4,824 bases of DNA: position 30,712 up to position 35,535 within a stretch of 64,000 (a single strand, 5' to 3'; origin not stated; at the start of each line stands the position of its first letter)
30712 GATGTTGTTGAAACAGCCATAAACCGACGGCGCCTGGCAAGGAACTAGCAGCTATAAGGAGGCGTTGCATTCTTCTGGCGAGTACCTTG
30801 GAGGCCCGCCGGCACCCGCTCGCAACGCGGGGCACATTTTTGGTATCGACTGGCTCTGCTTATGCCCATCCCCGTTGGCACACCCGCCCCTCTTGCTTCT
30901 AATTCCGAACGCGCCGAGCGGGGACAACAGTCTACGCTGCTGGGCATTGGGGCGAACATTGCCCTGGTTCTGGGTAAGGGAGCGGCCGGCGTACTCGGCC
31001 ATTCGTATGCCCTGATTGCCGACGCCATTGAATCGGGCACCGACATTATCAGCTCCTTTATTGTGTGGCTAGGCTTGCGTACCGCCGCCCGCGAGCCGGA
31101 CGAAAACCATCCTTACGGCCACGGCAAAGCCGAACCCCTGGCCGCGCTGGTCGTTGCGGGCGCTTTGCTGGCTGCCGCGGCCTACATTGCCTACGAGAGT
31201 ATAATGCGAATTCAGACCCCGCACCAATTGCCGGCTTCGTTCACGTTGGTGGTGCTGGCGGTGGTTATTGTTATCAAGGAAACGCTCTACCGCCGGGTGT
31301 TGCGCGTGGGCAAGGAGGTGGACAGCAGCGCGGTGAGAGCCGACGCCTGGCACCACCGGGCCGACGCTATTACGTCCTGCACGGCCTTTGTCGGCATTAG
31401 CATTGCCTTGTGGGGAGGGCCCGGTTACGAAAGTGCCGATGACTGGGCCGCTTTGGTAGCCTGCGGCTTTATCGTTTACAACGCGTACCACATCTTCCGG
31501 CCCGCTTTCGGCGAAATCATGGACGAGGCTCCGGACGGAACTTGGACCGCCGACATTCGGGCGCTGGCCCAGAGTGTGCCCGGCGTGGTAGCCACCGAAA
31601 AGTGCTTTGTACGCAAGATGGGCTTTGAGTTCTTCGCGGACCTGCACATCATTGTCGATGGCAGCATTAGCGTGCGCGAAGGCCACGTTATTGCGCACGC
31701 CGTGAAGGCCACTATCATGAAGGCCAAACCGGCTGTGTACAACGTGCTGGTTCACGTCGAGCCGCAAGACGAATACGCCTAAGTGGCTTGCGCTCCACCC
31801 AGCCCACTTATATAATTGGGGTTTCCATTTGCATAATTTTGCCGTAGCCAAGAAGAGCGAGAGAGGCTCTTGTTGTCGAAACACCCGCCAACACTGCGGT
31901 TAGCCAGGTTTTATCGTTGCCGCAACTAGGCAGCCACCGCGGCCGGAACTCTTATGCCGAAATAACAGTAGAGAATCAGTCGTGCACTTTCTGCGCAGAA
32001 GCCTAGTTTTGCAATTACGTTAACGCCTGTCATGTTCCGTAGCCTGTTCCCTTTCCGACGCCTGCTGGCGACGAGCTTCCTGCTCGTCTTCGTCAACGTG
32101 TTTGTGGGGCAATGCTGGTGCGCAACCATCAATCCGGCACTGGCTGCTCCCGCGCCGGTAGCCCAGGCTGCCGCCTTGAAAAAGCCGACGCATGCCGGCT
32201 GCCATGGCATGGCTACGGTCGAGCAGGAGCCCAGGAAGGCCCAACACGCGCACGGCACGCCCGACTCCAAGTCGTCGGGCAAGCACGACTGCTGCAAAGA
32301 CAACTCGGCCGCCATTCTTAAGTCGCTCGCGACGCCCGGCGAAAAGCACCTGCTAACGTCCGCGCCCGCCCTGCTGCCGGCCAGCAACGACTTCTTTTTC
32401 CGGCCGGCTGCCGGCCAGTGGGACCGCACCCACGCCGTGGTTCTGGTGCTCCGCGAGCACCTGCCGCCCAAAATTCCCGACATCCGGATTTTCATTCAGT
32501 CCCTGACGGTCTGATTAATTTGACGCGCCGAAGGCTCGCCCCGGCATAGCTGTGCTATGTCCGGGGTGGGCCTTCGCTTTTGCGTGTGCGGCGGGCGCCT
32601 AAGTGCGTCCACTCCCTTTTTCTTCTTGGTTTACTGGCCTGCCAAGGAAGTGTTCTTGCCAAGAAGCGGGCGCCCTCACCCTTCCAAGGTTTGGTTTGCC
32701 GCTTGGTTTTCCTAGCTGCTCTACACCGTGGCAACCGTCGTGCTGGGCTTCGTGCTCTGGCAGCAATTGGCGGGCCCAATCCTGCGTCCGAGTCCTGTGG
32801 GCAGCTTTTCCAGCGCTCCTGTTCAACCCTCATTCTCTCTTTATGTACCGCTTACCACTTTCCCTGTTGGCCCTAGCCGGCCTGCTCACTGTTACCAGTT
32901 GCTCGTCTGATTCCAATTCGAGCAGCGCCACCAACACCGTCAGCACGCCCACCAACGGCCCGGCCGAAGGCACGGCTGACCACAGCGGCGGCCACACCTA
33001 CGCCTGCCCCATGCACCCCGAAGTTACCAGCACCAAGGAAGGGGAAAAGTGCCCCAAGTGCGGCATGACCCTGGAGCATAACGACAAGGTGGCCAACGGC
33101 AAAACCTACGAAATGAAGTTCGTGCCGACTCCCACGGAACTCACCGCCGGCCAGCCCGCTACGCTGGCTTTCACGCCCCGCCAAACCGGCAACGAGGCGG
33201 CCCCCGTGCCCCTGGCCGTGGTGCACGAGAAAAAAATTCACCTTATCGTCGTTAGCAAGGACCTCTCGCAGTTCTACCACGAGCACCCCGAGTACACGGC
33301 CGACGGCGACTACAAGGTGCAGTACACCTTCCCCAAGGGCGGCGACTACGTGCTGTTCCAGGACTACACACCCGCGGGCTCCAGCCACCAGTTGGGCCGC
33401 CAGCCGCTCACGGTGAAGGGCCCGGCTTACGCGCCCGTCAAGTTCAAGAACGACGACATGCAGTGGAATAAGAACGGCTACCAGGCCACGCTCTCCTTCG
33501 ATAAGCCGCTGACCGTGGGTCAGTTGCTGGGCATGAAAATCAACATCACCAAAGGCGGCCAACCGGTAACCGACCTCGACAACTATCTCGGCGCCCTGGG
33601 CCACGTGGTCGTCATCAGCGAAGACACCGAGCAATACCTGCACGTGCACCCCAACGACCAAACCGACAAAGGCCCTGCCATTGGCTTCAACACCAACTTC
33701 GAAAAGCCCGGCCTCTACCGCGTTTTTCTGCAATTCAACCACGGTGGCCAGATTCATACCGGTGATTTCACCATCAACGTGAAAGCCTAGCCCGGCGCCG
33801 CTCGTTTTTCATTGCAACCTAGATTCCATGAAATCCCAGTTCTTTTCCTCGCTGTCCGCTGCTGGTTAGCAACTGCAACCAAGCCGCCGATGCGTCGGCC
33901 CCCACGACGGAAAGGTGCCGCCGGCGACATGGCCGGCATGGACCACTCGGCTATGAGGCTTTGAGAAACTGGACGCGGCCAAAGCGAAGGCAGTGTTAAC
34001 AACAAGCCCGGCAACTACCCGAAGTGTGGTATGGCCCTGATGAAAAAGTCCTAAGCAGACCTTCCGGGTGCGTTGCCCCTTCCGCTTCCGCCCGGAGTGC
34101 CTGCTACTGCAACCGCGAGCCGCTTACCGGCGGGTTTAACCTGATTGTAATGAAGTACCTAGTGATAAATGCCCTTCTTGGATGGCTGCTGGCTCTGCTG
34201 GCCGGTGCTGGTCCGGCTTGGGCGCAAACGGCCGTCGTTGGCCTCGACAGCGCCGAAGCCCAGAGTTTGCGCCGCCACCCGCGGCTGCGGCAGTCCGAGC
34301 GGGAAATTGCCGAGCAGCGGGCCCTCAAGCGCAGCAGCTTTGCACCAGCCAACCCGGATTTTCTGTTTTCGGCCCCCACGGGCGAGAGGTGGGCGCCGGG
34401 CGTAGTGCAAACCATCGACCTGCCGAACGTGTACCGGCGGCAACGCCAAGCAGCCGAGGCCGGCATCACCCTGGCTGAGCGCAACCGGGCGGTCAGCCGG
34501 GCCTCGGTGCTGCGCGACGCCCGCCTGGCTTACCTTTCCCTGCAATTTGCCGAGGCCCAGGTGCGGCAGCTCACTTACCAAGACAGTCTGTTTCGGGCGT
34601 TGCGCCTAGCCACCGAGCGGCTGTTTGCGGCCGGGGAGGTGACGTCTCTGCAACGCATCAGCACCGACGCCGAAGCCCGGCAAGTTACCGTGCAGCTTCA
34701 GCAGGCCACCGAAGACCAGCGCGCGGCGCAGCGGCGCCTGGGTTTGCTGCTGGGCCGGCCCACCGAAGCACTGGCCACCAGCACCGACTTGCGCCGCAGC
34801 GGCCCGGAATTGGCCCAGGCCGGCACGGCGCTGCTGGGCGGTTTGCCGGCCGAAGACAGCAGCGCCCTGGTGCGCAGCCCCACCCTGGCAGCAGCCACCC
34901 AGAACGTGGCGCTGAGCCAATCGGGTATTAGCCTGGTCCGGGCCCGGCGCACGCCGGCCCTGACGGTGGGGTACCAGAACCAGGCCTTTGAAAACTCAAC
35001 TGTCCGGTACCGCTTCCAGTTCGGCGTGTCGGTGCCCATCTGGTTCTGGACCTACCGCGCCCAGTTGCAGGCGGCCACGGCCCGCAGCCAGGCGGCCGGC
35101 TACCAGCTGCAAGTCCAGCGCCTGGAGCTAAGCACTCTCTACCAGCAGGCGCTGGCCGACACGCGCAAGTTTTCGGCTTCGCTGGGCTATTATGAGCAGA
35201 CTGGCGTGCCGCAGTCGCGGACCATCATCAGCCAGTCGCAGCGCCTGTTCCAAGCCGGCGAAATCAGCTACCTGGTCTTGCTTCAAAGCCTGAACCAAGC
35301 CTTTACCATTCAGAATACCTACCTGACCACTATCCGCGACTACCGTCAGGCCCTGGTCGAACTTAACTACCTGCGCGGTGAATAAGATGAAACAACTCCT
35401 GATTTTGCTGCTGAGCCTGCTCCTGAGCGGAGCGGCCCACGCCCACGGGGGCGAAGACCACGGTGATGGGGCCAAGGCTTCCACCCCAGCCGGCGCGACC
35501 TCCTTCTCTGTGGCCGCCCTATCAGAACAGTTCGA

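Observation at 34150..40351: HME-RND efflux operon with an uncharacterised fourth gene whose N-terminal His/Asp motif recurs in the adaptor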

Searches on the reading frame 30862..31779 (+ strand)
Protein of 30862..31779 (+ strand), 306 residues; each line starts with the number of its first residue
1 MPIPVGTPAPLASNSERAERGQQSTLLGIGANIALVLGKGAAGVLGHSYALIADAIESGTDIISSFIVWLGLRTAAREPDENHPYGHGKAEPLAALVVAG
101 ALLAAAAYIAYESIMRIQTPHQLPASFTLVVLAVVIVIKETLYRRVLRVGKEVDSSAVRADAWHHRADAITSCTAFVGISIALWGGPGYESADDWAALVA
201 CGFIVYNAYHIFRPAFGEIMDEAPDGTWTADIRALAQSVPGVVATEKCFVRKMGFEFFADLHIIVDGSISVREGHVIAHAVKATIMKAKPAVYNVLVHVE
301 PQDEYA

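Call 85: search_protein_families(library=pfam, proteins=[window:30862-31779:+], max_evalue=0.01)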
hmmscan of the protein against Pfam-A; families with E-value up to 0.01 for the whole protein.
window:30862-31779:+ (306 aa): 2 families
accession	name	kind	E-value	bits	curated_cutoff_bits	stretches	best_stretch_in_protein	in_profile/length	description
PF01545.26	Cation_efflux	-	9.3e-49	166.3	26.6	1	27-220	3-198/198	Cation efflux family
PF16916.11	ZT_dimer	-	7.8e-19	67.9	26.7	1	229-301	6-77/78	Dimerisation domain of Zinc Transporter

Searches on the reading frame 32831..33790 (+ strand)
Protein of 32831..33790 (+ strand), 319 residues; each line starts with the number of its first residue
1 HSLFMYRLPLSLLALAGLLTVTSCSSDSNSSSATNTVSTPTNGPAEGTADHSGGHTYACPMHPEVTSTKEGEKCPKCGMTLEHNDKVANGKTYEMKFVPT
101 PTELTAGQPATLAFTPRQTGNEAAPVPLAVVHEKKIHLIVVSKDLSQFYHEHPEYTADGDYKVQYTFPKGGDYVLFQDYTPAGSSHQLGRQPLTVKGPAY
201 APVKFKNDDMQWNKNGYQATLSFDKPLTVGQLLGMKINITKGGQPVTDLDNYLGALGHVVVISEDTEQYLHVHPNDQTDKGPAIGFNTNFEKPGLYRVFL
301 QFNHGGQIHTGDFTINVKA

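Call 3: search_protein_families(library=pfam, proteins=[window:32831-33790:+], max_evalue=1)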
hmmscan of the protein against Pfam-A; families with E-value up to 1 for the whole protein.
window:32831-33790:+ (319 aa): 4 families
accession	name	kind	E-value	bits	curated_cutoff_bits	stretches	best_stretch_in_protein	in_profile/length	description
PF19335.5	HMBD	-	6.8e-13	48.8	23.6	1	57-84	2-28/28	Heavy metal binding domain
PF13115.11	YtkA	-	1.9e-06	28.9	25.9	1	89-173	3-80/85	YtkA-like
PF06827.20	zf-FPG_IleRS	-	0.062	13.6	21.3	1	71-82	1-12/30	Zinc finger found in FPG and IleRS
PF00630.25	Filamin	-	0.33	12.3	26.9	0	105-174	18-77/93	Filamin/ABP280 repeat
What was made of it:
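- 32843..33790 (+): Upstream lipoprotein with an HMBD and YtkA-like domains; a conserved neighbour of the operon. HMBD E 6.8e-13 and YtkA E 1.9e-6 (call 3).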

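Call 4: search_protein_families(library=ncbifam, proteins=[window:32831-33790:+], max_evalue=1)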
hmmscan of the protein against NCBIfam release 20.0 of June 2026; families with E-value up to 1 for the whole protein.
window:32831-33790:+ (319 aa): 4 families
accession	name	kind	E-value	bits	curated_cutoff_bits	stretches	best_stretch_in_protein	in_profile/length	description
NF033497.1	rubre_like_arch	subfamily_domain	0.16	11.7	32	1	65-83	10-28/34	rubrerythrin-like domain-containing protein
NF053526.1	Myco_lipo_LppK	equivalog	0.2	11.6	125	0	185-215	90-120/167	lipoprotein LppK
TIGR03769.1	P_ac_wall_RPT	domain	0.58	10.8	30.9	1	287-317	6-39/41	TIGR03769 domain-containing protein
NF053527.1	lipo_Cory_WKLS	subfamily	0.87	9.5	105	0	12-49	4-42/166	WKL family lipoprotein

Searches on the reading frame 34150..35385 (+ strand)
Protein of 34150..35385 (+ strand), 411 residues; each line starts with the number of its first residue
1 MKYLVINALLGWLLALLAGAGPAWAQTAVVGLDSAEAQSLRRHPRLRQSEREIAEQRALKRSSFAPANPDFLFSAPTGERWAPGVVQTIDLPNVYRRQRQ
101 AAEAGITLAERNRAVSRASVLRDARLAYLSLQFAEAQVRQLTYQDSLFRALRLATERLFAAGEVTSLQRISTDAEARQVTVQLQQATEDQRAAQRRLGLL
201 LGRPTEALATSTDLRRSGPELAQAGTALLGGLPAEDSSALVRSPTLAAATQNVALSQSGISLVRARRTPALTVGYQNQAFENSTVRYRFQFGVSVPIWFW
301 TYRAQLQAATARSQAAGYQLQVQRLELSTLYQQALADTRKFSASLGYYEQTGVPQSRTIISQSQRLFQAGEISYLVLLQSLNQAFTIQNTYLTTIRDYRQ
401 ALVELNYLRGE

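Call 3: search_protein_families(library=pfam, proteins=[window:34150-35385:+], max_evalue=1)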
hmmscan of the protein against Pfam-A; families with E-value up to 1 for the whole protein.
window:34150-35385:+ (411 aa): 2 families
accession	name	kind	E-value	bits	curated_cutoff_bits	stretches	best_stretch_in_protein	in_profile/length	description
PF02321.23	OEP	-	1.8e-30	106.6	22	2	238-408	7-185/187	Outer membrane efflux protein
PF19594.4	DUF6099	-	0.94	10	25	1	361-411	51-101/142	Family of unknown function (DUF6099)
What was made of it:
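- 34150..35385 (+): Outer-membrane factor (OMF), 411 aa. Pfam OEP PF02321, E 1.8e-30, two repeats (call 3).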

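Call 4: search_protein_families(library=ncbifam, proteins=[window:34150-35385:+], max_evalue=1)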
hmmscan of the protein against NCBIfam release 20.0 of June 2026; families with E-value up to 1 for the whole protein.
window:34150-35385:+ (411 aa): 1 family
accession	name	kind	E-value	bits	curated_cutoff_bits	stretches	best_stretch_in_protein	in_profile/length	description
TIGR01845.1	outer_NodT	subfamily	1.2e-05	24.3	210.05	1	89-405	136-453/460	efflux transporter outer membrane subunit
